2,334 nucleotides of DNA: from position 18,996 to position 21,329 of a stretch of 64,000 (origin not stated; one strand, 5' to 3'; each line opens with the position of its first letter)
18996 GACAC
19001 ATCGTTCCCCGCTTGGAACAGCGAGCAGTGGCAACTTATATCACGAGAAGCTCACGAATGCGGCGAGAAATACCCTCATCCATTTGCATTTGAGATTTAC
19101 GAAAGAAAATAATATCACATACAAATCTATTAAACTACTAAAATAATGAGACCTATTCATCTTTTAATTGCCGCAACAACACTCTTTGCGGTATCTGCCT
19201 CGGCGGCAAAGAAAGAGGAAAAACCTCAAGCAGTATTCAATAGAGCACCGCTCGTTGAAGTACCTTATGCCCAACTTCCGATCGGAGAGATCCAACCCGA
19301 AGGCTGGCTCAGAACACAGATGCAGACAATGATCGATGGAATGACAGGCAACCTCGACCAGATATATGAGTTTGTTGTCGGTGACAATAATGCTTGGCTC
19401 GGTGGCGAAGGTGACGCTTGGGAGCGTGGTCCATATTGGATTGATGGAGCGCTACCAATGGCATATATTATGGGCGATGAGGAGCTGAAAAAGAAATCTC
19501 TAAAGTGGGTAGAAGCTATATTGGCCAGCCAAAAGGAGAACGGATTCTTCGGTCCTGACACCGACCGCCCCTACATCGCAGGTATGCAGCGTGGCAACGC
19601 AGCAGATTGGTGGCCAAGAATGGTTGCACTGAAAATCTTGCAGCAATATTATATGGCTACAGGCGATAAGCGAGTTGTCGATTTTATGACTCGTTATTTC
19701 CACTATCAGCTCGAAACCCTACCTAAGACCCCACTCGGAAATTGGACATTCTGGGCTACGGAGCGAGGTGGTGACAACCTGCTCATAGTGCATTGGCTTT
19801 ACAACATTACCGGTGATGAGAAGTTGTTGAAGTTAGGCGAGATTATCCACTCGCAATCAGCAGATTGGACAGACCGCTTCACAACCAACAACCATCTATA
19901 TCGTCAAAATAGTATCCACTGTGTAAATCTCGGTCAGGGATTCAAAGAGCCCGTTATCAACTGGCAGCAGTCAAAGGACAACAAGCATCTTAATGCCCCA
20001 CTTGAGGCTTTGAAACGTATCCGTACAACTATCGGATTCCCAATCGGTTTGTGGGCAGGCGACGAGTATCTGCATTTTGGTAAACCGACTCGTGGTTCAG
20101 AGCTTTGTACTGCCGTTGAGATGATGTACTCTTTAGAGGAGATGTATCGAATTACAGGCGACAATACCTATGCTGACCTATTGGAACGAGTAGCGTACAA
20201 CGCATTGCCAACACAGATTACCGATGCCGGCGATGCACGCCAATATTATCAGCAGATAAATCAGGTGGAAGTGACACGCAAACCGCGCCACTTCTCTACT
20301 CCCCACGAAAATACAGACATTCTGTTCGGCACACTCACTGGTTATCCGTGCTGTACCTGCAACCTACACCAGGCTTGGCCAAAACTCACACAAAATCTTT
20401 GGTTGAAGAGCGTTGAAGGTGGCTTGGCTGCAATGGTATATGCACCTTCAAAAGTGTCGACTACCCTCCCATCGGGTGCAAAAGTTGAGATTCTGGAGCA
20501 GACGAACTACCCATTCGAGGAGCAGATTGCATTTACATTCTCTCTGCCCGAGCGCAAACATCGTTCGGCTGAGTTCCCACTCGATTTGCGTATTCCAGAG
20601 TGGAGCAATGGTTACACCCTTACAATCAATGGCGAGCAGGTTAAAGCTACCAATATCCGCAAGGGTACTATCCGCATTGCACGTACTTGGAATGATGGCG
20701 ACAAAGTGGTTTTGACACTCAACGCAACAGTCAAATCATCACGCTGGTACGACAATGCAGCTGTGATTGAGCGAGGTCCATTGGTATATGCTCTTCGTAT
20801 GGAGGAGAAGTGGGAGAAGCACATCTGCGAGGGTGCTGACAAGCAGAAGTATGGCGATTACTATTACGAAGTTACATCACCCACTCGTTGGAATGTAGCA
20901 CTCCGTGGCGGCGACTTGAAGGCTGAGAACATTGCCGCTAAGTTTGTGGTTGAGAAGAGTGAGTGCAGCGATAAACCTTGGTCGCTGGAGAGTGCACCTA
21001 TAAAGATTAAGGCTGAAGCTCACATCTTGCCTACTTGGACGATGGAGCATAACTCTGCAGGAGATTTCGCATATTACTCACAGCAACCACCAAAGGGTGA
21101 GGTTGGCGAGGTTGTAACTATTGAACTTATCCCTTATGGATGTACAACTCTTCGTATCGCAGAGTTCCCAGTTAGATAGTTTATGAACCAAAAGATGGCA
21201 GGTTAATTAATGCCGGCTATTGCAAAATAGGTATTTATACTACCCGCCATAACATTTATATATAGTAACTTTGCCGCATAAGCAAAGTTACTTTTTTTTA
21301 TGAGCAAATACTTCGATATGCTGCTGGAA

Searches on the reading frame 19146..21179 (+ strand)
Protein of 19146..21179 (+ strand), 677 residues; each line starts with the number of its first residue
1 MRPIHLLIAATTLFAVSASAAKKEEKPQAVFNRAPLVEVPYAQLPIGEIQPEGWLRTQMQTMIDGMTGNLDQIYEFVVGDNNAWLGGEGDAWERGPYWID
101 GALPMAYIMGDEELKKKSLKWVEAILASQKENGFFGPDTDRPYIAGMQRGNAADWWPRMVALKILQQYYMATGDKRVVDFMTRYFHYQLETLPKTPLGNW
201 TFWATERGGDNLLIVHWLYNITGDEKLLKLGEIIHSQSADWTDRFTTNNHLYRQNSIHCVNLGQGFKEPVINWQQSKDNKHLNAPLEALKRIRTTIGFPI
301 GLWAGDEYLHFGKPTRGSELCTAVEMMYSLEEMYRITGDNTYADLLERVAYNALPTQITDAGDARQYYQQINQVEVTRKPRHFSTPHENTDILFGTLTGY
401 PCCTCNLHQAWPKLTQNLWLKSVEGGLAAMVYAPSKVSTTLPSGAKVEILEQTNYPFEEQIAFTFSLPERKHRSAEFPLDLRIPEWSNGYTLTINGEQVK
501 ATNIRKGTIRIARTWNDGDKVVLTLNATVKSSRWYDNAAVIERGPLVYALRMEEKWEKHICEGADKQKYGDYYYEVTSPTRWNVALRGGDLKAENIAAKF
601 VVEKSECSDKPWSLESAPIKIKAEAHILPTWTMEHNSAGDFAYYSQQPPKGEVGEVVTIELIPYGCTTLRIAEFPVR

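Call 20: find_encoding_contigs(protein=window:19146-21179:+, flank=10000, max_places=2)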
Protein window:19146-21179:+ (677 aa): 24 contigs read that carry it; 1 place shown.
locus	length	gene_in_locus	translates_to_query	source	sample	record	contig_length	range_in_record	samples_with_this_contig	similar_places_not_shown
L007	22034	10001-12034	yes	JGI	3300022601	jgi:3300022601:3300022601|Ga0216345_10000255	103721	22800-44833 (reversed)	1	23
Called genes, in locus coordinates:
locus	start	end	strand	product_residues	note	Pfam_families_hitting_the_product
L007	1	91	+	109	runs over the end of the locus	PF01906:YbjQ_1, PF23025:YbjQ_2 (weak)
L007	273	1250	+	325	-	PF00365:PFK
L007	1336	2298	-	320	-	PF13641:Glyco_tranf_2_3, PF00535:Glycos_transf_2, PF10111:Glyco_tranf_2_2 (weak)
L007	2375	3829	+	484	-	PF03553:Na_H_antiporter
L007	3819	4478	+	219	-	PF00702:Hydrolase, PF12710:HAD, PF13419:HAD_2, PF13242:Hydrolase_like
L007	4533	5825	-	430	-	PF00072:Response_reg (faint), PF00158:Sigma54_activat, PF14532:Sigma54_activ_2, PF00004:AAA (weak), PF25601:AAA_lid_14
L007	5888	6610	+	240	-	PF14123:DUF4290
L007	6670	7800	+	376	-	PF14289:DUF4369, PF00578:AhpC-TSA, PF08534:Redoxin, PF13905:Thioredoxin_8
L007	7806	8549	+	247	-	PF00149:Metallophos, PF12850:Metallophos_2 (faint)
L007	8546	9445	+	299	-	PF00303:Thymidylat_synt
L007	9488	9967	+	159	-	PF00186:DHFR_1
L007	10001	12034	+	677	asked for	PF07944:Beta-AFase-like_GH127_cat, PF20736:Glyco_hydro127M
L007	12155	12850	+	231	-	PF13237:Fer4_10 (weak), PF13183:Fer4_8, PF13187:Fer4_9, PF13484:Fer4_16 (weak), PF13534:Fer4_17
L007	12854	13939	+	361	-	PF02754:CCG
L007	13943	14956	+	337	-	PF00070:Pyr_redox (weak), PF00890:FAD_binding_2, PF01134:GIDA (weak), PF01266:DAO, PF01494:FAD_binding_3 (weak), PF01946:Thi4 (weak), PF07992:Pyr_redox_2, PF13450:NAD_binding_8, +5 more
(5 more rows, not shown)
